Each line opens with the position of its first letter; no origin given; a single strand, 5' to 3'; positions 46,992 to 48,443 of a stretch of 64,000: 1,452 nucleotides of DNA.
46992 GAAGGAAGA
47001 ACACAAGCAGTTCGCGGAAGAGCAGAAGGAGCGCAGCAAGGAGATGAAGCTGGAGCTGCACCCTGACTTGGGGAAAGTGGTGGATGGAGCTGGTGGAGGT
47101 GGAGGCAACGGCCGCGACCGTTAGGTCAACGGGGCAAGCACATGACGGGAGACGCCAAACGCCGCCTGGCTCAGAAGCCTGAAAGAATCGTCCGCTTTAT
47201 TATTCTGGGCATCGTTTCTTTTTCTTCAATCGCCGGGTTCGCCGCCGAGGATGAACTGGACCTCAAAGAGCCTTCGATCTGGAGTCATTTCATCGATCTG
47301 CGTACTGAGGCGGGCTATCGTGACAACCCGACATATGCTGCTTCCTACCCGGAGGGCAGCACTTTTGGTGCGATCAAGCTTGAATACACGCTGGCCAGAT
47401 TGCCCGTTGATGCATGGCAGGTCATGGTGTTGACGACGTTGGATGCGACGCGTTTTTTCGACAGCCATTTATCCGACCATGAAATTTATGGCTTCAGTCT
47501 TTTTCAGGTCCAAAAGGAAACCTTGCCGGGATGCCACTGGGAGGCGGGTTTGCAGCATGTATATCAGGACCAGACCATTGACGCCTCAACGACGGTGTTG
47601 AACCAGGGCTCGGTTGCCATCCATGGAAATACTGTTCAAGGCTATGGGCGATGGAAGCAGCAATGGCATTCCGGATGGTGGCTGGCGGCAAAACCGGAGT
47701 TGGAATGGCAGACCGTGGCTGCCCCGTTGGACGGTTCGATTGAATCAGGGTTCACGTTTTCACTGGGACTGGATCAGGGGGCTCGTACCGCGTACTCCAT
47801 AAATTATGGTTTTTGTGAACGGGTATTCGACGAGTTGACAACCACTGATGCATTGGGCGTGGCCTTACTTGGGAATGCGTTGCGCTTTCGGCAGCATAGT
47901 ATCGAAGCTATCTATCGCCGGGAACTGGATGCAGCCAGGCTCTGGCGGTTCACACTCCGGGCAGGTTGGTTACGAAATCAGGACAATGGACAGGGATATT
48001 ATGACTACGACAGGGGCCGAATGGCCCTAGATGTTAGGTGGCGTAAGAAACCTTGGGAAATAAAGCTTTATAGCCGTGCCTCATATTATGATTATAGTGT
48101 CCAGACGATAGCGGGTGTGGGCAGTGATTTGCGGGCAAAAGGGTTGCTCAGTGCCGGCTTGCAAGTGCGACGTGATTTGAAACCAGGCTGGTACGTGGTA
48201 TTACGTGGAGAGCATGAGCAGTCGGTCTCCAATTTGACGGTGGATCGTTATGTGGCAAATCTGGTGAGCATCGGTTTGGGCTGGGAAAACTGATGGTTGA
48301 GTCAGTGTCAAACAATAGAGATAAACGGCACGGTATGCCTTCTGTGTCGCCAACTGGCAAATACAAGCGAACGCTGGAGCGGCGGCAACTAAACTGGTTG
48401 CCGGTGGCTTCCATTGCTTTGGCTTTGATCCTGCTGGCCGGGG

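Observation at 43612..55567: Inverted pair of paralogous pseudopilin/PilX-like modules bracketing a sensor and outer-membrane cassette, with no pilus machinery nearby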

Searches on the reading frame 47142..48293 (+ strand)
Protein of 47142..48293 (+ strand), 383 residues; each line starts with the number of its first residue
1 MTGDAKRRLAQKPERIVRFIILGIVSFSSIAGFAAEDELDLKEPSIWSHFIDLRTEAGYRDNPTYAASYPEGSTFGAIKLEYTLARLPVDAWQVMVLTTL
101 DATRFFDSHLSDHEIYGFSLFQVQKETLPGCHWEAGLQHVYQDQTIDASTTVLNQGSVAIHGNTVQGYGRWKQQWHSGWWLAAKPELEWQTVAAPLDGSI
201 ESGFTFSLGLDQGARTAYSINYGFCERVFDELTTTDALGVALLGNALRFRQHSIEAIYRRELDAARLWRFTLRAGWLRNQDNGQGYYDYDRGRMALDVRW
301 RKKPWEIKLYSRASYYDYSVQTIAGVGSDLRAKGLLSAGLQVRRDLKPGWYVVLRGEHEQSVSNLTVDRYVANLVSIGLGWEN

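Call 3: search_protein_families(library=pfam, proteins=[window:47142-48293:+], max_evalue=0.1)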
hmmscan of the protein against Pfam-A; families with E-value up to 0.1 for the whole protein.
window:47142-48293:+ (383 aa): 0 families

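Call 4: search_protein_families(library=ncbifam, proteins=[window:47142-48293:+], max_evalue=0.1)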
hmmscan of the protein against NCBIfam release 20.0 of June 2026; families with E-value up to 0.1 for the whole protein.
window:47142-48293:+ (383 aa): 0 families

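Call 32: find_homologous_proteins(query=window:47142-48293:+, max_evalue=0.001)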
Query window:47142-48293:+ (383 aa): 15 proteins with E <= 0.001 among 8000 candidates.
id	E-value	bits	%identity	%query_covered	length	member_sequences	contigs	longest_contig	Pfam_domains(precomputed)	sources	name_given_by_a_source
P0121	4.4e-256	867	98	100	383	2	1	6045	-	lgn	-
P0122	5.6e-189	646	79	89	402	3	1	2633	-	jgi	-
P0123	5.5e-181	620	72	100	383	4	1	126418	-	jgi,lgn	jgi:hypothetical protein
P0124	6.4e-181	620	71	100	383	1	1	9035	-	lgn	-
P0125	4.4e-177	607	68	100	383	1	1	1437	-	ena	-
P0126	5.9e-177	607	67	99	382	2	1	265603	-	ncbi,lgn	-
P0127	1.1e-164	566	65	100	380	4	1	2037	-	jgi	jgi:hypothetical protein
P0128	8.3e-162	557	63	100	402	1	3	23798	-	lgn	-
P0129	2.4e-160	552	66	93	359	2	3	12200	-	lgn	-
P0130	3.8e-153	528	65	93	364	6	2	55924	-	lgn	-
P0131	3.6e-150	518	60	100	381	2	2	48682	-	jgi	jgi:hypothetical protein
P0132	1.8e-138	480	55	100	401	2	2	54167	-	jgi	-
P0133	4.5e-134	465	56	95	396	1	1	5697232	-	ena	-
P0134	1.3e-133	464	57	95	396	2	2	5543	-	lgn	-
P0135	2.0e-112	394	79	57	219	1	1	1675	-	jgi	jgi:hypothetical protein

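Call 33: find_encoding_contigs(protein=P0133, flank=10000, max_places=2)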
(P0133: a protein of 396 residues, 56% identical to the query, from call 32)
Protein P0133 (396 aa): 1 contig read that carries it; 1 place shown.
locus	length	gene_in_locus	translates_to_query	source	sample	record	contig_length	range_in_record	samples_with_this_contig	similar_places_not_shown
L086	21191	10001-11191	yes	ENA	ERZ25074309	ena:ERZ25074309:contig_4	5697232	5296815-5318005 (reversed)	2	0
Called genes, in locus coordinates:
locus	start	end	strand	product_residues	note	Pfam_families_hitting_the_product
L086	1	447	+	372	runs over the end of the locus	PF02608:Bmp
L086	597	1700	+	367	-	PF02653:BPD_transp_2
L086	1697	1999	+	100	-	-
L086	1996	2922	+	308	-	PF02653:BPD_transp_2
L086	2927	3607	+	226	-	PF00857:Isochorismatase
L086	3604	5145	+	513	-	PF00005:ABC_tran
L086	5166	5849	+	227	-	PF00857:Isochorismatase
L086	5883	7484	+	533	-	-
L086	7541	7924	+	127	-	PF12973:Cupin_7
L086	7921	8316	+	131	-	PF06094:GGACT (weak), PF21986:AH_C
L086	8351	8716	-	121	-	-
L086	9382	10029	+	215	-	-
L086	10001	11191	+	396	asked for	-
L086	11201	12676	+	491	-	PF13581:HATPase_c_2 (weak), PF02518:HATPase_c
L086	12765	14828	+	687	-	PF25852:DUF6242_C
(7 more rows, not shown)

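Call 34: find_encoding_contigs(protein=P0132, flank=10000, max_places=2)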
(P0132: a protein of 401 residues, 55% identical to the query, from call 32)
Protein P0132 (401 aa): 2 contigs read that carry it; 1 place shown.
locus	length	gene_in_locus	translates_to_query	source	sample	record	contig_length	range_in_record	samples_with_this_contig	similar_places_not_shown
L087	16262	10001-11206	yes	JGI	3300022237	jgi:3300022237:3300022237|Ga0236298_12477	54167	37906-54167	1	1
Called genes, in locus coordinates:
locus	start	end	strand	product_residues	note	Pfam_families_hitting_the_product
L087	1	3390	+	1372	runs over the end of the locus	PF00270:DEAD (weak), PF00271:Helicase_C, PF04408:WHD_HA2 (faint), PF21010:HA2_C (weak), PF07717:OB_NTP_bind, PF11898:DUF3418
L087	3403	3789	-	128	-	-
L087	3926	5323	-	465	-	PF00672:HAMP (weak), PF00512:HisKA, PF02518:HATPase_c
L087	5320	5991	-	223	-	PF00072:Response_reg, PF00486:Trans_reg_C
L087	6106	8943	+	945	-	PF22848:ASD1_dom (weak), PF13927:Ig_3 (weak)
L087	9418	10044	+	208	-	-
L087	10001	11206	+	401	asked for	-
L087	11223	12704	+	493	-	PF13581:HATPase_c_2 (faint), PF02518:HATPase_c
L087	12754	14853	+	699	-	PF25852:DUF6242_C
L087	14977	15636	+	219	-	PF00072:Response_reg, PF08281:Sigma70_r4_2 (weak), PF00196:GerE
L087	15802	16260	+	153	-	?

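Call 55: find_encoding_contigs(protein=P0126, flank=10000, max_places=1)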
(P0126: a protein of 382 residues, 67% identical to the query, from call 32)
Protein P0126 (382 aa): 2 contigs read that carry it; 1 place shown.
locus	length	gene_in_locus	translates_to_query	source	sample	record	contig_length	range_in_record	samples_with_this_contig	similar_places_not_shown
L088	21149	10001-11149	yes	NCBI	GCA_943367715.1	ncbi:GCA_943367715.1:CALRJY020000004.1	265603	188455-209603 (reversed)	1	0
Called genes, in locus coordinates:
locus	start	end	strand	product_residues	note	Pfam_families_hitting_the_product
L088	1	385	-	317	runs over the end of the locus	PF00135:COesterase, PF07224:Chlorophyllase (weak), PF02129:Peptidase_S15 (weak), PF00326:Peptidase_S9 (faint), PF20434:BD-FAE, PF07859:Abhydrolase_3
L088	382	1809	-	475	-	PF00884:Sulfatase, PF16347:SGSH_C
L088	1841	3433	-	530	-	PF03065:Glyco_hydro_57, PF09210:BE_C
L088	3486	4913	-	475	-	PF16258:DUF4912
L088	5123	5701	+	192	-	PF13371:TPR_9 (faint), PF13414:TPR_11 (faint), PF13432:TPR_16 (faint), PF13424:TPR_12 (faint), PF13431:TPR_17 (faint), PF00515:TPR_1 (faint), PF07719:TPR_2 (faint), PF13181:TPR_8 (weak), +3 more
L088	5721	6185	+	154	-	-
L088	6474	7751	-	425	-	PF23981:DUF7305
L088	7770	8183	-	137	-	-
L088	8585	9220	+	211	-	PF14237:GYF_2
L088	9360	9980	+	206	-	-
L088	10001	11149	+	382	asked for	-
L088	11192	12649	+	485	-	PF13581:HATPase_c_2 (weak), PF02518:HATPase_c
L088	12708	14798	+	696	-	PF25852:DUF6242_C (weak)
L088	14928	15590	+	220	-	PF00072:Response_reg, PF00196:GerE, PF08281:Sigma70_r4_2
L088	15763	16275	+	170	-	PF07963:N_methyl (weak)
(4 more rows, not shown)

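Call 56: find_encoding_contigs(protein=P0123, flank=10000, max_places=1)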
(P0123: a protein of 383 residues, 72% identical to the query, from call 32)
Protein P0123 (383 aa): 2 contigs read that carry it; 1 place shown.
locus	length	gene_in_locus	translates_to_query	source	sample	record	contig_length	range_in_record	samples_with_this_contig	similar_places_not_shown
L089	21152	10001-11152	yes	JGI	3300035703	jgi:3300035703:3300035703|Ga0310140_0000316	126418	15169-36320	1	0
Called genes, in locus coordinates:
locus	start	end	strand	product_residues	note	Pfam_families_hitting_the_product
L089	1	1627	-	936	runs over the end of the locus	PF07635:PSCyt1, PF24817:WD40_WDHD1_1st, PF23381:Beta-prop_IFT122_1st, PF24807:WD40_CDC20-Fz, PF25173:Beta-prop_WDR3_1st, PF24796:WDR55, PF25172:Beta-prop_WDR3_2nd, PF23414:Beta-prop_EML_2, +65 more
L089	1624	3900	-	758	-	PF04151:PPC (faint)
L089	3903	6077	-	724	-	PF07583:PSCyt2, PF07587:PSD1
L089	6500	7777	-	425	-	PF23981:DUF7305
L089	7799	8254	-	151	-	PF07963:N_methyl (weak)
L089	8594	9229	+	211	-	PF14237:GYF_2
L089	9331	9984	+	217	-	-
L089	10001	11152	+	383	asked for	-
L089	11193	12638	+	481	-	PF13581:HATPase_c_2 (weak), PF02518:HATPase_c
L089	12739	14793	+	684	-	PF14870:PSII_BNR (weak), PF25852:DUF6242_C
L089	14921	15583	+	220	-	PF00072:Response_reg, PF00196:GerE, PF08281:Sigma70_r4_2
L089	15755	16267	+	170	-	PF07963:N_methyl (weak)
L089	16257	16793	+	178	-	-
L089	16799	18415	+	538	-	PF23981:DUF7305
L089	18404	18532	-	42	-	-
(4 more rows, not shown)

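Call 57: find_encoding_contigs(protein=P0131, flank=10000, max_places=1)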
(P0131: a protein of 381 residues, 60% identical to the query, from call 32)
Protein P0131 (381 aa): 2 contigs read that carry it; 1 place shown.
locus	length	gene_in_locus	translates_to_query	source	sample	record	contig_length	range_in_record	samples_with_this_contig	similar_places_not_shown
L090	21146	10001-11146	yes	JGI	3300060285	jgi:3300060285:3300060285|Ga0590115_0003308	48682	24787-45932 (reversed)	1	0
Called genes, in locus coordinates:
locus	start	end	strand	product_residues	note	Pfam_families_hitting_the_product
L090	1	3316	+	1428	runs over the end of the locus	PF00270:DEAD (weak), PF00271:Helicase_C, PF21010:HA2_C (weak), PF07717:OB_NTP_bind, PF11898:DUF3418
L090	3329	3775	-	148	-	-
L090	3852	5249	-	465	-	PF00672:HAMP (weak), PF00512:HisKA, PF02518:HATPase_c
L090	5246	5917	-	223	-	PF00072:Response_reg, PF00486:Trans_reg_C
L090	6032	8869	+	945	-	PF22848:ASD1_dom (weak), PF13927:Ig_3 (weak)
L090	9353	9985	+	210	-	-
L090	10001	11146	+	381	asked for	-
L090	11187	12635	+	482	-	PF13581:HATPase_c_2 (weak), PF02518:HATPase_c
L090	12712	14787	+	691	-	PF14870:PSII_BNR (faint), PF25852:DUF6242_C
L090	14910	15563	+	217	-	PF00072:Response_reg, PF00196:GerE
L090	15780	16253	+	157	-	-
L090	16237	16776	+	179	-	PF07963:N_methyl (weak)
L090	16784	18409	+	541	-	PF23981:DUF7305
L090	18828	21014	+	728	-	PF00141:peroxidase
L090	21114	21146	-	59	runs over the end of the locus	-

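Call 59: search_protein_representatives(alignment_id=A3)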
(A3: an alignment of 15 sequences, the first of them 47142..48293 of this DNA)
Query: 15 sequences, 381 profile positions. Proteins with E-value up to 0.001 (for the whole library): 535; up to 1e-10: 387; up to 1e-30: 187. The best 150 are listed.
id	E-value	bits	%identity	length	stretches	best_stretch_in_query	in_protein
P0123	7.0e-208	706.2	-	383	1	1-381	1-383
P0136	9.9e-68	244.9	-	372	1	23-380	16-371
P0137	4.3e-63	229.6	-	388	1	35-380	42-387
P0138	7.7e-63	228.8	-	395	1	33-380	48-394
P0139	9.3e-63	228.5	-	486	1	41-376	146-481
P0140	9.5e-62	225.2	-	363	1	29-380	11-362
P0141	3.2e-61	223.4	-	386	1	18-377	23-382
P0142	1.5e-60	221.3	-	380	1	21-380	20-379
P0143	1.5e-59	217.9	-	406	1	43-380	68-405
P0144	6.3e-59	215.9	-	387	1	30-380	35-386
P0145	7.7e-59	215.6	-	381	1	16-380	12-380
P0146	1.9e-58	214.3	-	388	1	34-377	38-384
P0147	4.1e-58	213.2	-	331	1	52-380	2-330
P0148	5.1e-58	212.9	-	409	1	21-379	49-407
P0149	7.5e-58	212.4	-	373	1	40-377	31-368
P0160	1.9e-53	197.9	-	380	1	16-380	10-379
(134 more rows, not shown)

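Call 60: find_encoding_contigs(protein=P0136, flank=10000, max_places=2)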
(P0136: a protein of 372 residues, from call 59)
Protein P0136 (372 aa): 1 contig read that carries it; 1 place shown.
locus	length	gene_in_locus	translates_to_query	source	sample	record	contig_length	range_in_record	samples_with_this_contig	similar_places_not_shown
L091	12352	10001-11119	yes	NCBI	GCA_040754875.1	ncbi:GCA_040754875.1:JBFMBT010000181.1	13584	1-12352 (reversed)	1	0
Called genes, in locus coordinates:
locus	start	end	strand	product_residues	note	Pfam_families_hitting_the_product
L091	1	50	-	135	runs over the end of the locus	PF01641:SelR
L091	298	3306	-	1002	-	PF01079:Hint (faint), PF05203:Hom_end_hint (faint), PF13403:Hint_2 (faint), PF14623:Vint (faint), PF14890:Intein_splicing (faint), PF07591:PT-HINT, PF04280:Tim44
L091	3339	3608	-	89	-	PF03994:DUF350 (weak)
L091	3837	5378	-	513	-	PF20254:DMFA2_C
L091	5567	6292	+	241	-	PF00696:AA_kinase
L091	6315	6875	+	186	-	PF01765:RRF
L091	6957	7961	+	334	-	PF14315:DUF4380 (weak)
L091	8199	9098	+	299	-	PF00294:PfkB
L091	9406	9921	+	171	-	-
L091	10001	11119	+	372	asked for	-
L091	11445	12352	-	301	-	PF01149:Fapy_DNA_glyco, PF06831:H2TH, PF06827:zf-FPG_IleRS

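Call 61: predict_structure(alignment_id=A3)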
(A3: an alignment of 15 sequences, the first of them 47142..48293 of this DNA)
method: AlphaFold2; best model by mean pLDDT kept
length: 383 residues; sequences in the alignment: 15
mean_pLDDT: 79.4   pTM: 0.71
mean pLDDT of the five models: 79.4, 79.0, 74.9, 72.8, 45.9
residues with pLDDT >= 90: 168; 70-90: 104; 50-70: 68; < 50: 43
segments of 3 or more residues with pLDDT < 50: 1-12, 29-44, 149-155, 322-327
pLDDT, mean of each block of 10 residues (from residue 1): 35 58 58 37 62 92 57 87 77 88 82 88 86 93 68 52 92 93 94 73 95 92 91 65 75 97 92 95 76 95 95 82 49 88 92 94 76 92 91
secondary structure, 60 per line:
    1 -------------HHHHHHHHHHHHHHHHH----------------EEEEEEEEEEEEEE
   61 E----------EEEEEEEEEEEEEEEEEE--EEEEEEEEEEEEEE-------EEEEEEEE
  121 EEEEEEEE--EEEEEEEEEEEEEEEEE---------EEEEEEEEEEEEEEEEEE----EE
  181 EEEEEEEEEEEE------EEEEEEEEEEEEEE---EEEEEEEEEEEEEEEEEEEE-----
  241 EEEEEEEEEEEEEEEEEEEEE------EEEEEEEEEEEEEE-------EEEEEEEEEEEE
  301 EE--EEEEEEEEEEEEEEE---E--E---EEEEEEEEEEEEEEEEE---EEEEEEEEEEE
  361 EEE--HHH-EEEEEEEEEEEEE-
elements in order: H14-30 E47-61 E72-89 E92-105 E113-128 E131-147 E157-174 E179-192 E199-212 E216-235 E241-261 E268-281 E289-302 E305-319 E330-346 E350-363 E370-382

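Call 64: fold_search(model_id=the predicted structure, library=pdb)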
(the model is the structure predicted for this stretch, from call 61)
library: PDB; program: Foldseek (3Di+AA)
matches with E <= 10: 788; with E <= 0.001: 337
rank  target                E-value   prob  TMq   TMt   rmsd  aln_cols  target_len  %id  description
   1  2iwv_A                1.2e-07  1.00  0.41  0.52   7.3       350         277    9  Structure of the monomeric outer membrane porin OmpG in the open and closed conformation (released 2006-08-14)
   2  9b8a                  1.8e-07  1.00  0.46  0.34   8.5       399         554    9  Cryo-EM structure of E. coli cellulose synthase subunit C (released 2025-02-19)
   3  5mdo_A                1.9e-07  1.00  0.42  0.46   9.0       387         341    9  Crystal structure of in vitro folded Chitoporin VhChip from Vibrio harveyi (crystal form I) (released 2017-12-20)
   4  6tzk                  1.9e-07  1.00  0.43  0.38   9.1       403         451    9  Bacterial cellulose synthase outermembrane channel BcsC with terminal TPR repeat (released 2019-10-23)
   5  4ft6                  2.6e-07  1.00  0.47  0.47  10.8       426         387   10  Crystal Structure of Pseudomonas aeruginosa OccK9 (OpdG) (released 2013-07-24)
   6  4v3g_B                2.6e-07  1.00  0.43  0.49  10.2       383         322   10  Crystal structure of CymA from Klebsiella oxytoca (released 2015-06-03)
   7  9b8h_A                3.3e-07  1.00  0.47  0.33   8.6       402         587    8  Cryo-EM structure of E. coli cellulose synthase subunit C with cellotetraose (released 2025-02-19)
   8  5mdq_A                4.0e-07  1.00  0.44  0.47  10.9       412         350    9  Crystal structure of outer membrane expressed Chitoporin VhChip from Vibrio harveyi (released 2017-12-20)
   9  4d5b_B                4.7e-07  1.00  0.41  0.48  12.5       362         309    8  Crystal structure of CymA from Klebsiella oxytoca (released 2015-06-03)
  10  4d51                  4.9e-07  1.00  0.44  0.51  13.1       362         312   10  Crystal structure of CymA from Klebsiella oxytoca (released 2015-06-03)
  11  5dl7                  5.1e-07  1.00  0.47  0.46   7.8       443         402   10  Crystal structure of Acinetobacter baumannii OccAB3 (released 2016-02-03)
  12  4v3g_A                5.7e-07  1.00  0.43  0.48  13.4       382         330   10  Crystal structure of CymA from Klebsiella oxytoca (released 2015-06-03)
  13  3szv                  5.7e-07  1.00  0.45  0.47  11.6       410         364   11  Crystal structure of Pseudomonas aeruginosa OccK3 (OpdO) (released 2012-02-08)
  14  4foz                  7.0e-07  1.00  0.47  0.47   7.6       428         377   10  Crystal Structure of OccD1 (OprD) Y282R/D307H (released 2013-03-13)
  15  4y25                  7.3e-07  1.00  0.45  0.56   7.7       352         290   12  Bacterial polysaccharide outer membrane secretin (released 2016-03-16)
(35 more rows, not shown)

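Call 93: find_encoding_contigs(protein=P0142, flank=8000, max_places=1)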
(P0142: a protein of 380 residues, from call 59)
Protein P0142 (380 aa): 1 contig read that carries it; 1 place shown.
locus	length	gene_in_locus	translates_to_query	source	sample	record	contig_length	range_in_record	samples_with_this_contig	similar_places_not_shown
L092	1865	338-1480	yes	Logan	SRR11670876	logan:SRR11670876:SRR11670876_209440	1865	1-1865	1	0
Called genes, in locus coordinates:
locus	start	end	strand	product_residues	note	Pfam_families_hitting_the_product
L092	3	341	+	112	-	?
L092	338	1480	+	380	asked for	-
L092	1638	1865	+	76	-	?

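Call 94: find_encoding_contigs(protein=P0160, flank=8000, max_places=1)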
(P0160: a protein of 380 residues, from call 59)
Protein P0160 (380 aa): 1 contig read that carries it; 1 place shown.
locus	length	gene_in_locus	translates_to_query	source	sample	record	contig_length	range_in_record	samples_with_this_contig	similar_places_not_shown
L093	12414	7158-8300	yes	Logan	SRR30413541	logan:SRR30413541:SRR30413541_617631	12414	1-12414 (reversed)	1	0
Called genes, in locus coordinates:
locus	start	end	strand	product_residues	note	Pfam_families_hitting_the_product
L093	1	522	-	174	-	?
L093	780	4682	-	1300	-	PF17957:Big_7, PF00801:PKD (faint), PF19077:Big_13 (faint), PF03160:Calx-beta (weak), PF03160:Calx-beta, PF17957:Big_7 (weak), PF03160:Calx-beta (weak), PF17957:Big_7 (weak), +3 more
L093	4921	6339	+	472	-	PF00072:Response_reg, PF00158:Sigma54_activat, PF14532:Sigma54_activ_2, PF00004:AAA (weak), PF07728:AAA_5, PF25601:AAA_lid_14, PF02954:HTH_8 (weak)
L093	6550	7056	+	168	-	-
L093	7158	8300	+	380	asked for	-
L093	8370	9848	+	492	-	PF02518:HATPase_c, PF13581:HATPase_c_2 (weak)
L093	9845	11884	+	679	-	-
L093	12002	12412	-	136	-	?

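Call 97: search_protein_families(library=pfam, proteins=[L093:9845-11884:+, L093:8370-9848:+], max_evalue=0.01)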
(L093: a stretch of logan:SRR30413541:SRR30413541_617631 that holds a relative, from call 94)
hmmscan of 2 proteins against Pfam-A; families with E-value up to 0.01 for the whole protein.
L093:9845-11884:+ (679 aa): 1 family
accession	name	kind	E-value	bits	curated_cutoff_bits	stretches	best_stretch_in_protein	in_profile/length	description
PF19755.4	DUF6242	-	9e-07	29.4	29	0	400-483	126-217/217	Domain of unknown function (DUF6242)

L093:8370-9848:+ (492 aa): 3 families
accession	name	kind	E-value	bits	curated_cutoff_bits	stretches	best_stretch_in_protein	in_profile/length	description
PF02518.31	HATPase_c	-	9.9e-17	61.8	26.4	1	364-467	2-109/111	Histidine kinase-, DNA gyrase B-, and HSP90-like ATPase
PF13581.12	HATPase_c_2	-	5.9e-06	26.7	27.4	1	372-447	36-114/127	Histidine kinase-like ATPase domain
PF00512.31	HisKA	-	0.003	18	26.9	1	258-311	3-57/66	His Kinase A (phospho-acceptor) domain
